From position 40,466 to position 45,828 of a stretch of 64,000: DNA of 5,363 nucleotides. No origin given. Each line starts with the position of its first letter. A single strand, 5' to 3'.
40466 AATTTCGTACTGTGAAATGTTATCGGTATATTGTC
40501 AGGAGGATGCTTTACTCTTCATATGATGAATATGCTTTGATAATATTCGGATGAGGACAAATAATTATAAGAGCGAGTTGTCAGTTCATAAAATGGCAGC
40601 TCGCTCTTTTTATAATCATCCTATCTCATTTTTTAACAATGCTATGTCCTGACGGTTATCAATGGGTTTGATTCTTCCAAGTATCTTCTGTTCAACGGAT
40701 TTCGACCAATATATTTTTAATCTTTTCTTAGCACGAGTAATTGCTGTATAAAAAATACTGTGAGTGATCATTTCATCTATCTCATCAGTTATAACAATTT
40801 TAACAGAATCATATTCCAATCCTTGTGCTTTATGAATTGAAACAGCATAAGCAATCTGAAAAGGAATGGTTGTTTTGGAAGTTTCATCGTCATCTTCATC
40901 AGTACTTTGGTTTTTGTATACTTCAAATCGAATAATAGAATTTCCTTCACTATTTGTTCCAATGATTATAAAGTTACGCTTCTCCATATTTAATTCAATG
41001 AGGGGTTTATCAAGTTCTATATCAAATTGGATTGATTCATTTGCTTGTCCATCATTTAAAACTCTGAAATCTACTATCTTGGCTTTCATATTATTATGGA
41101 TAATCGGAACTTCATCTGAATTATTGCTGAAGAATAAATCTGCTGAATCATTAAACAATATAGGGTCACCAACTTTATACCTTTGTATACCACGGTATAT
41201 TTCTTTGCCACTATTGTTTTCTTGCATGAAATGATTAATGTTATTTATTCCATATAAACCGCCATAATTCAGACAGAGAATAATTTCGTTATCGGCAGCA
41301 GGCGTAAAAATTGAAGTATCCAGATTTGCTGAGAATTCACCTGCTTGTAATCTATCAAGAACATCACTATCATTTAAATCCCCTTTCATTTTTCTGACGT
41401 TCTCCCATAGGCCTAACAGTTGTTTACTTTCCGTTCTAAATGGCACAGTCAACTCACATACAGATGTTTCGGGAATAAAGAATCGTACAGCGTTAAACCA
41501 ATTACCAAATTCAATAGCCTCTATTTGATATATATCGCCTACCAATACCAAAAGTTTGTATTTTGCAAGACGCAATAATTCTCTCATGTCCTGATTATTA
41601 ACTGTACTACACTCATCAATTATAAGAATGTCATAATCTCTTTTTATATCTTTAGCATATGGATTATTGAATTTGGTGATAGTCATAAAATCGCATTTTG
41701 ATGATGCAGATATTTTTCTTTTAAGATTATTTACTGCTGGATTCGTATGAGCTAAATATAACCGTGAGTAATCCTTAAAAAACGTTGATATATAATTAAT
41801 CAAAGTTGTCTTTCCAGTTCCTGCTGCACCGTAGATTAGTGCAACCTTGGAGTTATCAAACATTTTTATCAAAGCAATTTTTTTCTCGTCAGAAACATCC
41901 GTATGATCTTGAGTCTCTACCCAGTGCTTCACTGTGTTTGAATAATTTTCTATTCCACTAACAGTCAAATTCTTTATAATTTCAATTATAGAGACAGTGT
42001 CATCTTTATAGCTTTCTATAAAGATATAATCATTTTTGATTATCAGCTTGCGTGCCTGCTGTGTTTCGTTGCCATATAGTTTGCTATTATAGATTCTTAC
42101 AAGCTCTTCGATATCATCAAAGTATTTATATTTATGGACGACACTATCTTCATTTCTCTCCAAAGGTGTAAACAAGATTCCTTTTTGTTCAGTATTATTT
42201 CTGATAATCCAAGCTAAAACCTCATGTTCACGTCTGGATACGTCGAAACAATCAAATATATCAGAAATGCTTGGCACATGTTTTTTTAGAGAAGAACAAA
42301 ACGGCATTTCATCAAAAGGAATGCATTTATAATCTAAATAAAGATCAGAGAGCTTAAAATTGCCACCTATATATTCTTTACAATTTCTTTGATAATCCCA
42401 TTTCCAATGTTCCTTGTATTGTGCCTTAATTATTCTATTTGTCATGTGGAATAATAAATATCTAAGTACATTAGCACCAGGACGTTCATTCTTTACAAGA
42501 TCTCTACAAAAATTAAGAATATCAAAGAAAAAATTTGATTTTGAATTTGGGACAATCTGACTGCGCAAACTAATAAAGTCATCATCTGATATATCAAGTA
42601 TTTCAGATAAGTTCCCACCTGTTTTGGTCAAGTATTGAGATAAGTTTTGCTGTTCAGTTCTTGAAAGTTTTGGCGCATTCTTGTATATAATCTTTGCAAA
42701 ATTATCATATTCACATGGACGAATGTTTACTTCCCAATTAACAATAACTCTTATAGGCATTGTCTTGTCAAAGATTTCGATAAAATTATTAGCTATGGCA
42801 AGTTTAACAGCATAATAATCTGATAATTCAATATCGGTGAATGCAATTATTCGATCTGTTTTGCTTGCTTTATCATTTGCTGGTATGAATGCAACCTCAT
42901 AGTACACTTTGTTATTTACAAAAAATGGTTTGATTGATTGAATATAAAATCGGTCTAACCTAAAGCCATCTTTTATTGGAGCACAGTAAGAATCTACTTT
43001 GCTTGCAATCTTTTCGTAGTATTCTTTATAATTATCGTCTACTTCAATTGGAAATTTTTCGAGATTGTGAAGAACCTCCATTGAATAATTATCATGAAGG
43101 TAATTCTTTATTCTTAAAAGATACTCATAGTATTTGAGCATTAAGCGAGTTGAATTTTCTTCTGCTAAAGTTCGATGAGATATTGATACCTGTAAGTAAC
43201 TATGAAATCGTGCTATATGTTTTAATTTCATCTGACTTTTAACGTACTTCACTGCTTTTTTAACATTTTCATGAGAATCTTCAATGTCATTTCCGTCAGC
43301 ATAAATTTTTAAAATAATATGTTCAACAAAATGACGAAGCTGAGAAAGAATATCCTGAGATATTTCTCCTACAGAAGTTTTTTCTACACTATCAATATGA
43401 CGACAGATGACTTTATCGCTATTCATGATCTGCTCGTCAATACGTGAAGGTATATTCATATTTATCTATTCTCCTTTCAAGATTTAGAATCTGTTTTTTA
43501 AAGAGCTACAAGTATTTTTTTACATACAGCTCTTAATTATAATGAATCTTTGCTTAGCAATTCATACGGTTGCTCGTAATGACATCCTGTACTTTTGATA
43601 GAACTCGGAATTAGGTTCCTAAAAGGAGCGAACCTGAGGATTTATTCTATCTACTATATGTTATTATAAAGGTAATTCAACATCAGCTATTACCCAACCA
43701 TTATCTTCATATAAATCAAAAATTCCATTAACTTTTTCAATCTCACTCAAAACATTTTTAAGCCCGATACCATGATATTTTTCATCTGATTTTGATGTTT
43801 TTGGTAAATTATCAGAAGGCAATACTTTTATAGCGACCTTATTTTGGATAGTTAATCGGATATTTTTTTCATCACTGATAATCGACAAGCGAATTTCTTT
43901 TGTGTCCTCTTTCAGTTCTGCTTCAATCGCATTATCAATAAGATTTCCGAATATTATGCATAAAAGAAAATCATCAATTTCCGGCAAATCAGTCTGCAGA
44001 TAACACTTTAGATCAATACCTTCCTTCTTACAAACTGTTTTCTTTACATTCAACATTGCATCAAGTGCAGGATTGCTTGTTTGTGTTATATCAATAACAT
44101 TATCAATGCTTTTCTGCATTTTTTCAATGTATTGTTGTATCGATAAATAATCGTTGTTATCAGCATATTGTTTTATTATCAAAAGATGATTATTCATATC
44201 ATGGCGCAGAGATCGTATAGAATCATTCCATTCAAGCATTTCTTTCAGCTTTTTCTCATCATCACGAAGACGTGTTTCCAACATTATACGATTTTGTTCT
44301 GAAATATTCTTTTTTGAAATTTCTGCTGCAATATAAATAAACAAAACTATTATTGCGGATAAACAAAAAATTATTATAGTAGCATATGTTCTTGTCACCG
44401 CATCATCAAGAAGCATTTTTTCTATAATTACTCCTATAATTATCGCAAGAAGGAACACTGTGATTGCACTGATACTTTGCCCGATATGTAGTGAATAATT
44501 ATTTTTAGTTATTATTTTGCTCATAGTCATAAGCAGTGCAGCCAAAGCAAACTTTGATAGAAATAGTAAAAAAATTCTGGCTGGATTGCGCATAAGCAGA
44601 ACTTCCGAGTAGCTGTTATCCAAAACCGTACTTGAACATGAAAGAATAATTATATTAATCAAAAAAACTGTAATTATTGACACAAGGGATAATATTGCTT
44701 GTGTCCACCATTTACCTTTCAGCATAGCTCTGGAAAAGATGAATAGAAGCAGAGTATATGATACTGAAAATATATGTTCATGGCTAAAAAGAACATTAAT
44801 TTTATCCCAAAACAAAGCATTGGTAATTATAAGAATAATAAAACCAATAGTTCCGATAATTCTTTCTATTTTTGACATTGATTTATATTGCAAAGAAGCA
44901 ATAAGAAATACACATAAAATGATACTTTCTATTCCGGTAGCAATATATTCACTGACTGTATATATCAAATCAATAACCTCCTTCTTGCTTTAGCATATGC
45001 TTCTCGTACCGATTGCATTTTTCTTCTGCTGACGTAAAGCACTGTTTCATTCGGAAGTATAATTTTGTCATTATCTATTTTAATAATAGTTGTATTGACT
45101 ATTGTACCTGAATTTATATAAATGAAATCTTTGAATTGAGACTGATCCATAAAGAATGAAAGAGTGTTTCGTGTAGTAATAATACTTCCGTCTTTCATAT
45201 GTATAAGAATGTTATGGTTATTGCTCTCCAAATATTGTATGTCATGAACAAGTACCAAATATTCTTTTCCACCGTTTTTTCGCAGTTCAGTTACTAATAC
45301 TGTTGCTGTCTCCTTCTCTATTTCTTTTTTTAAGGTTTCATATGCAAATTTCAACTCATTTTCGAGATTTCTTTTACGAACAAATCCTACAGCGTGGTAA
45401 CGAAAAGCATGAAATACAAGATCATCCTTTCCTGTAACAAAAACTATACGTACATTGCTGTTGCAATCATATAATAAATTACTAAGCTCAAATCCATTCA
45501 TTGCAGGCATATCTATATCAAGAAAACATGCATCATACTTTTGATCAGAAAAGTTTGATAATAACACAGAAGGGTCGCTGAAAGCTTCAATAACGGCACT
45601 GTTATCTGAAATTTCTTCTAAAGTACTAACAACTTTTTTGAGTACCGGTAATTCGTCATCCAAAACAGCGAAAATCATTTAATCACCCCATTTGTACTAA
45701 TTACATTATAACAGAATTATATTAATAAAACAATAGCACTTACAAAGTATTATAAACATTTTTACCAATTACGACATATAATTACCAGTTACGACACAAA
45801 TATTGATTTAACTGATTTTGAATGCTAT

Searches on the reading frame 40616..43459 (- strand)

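Call 55: search_protein_families(library=pfam, proteins=[window:40616-43459:-])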
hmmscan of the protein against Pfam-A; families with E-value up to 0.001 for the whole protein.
window:40616-43459:- (947 aa): 9 families
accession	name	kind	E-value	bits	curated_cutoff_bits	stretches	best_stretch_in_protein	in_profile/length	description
PF13604.12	AAA_30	-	1.2e-18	68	27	1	530-689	10-169/191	AAA domain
PF01443.25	Viral_helicase1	-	2.7e-18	67.1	21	2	541-650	2-101/228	Viral superfamily 1 RNA helicase core domain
PF13245.12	AAA_19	-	9.4e-14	52.2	25.1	1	532-646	6-129/134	AAA domain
PF13538.12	UvrD_C_2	-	7.8e-11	42.1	27.4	1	870-914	2-49/52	UvrD-like helicase C-terminal domain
PF09848.15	SLFN-g3_helicase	-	8.3e-11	42.2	24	1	538-628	2-110/354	Schlafen group 3, DNA/RNA helicase domain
PF13086.12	AAA_11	-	3.8e-06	27.3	27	0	524-585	4-74/257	AAA domain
PF13361.12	UvrD_C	-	8.1e-05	22.6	25.6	1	849-920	269-349/350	UvrD-like helicase C-terminal domain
PF13479.12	AAA_24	-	0.0002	21.7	27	0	538-620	3-76/195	AAA domain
PF13173.12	AAA_14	-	0.00026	21.4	27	0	537-622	2-76/129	AAA domain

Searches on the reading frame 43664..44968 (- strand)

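Call 55: search_protein_families(library=pfam, proteins=[window:43664-44968:-])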
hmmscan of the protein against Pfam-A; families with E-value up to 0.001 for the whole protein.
window:43664-44968:- (434 aa): 3 families
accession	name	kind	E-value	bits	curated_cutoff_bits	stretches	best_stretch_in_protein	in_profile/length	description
PF14501.12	HATPase_c_5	-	2e-18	66.6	22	1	335-433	5-102/102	GHKL domain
PF14689.11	SPOB_a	-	8.4e-05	22.6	28.1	1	238-294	3-59/62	Sensor_kinase_SpoOB-type, alpha-helical domain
PF02518.31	HATPase_c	-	0.00015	22.6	26.4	1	335-419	5-93/111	Histidine kinase-, DNA gyrase B-, and HSP90-like ATPase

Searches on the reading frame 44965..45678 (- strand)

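Call 55: search_protein_families(library=pfam, proteins=[window:44965-45678:-])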
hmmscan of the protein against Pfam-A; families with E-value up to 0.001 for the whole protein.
window:44965-45678:- (237 aa): 2 families
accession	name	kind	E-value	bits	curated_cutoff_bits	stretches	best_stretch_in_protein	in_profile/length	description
PF00072.30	Response_reg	-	9.7e-16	58.4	30.2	1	5-110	3-107/111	Response regulator receiver domain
PF04397.21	LytTR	-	1.5e-11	44.8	22.6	1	140-227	4-96/98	LytTr DNA-binding domain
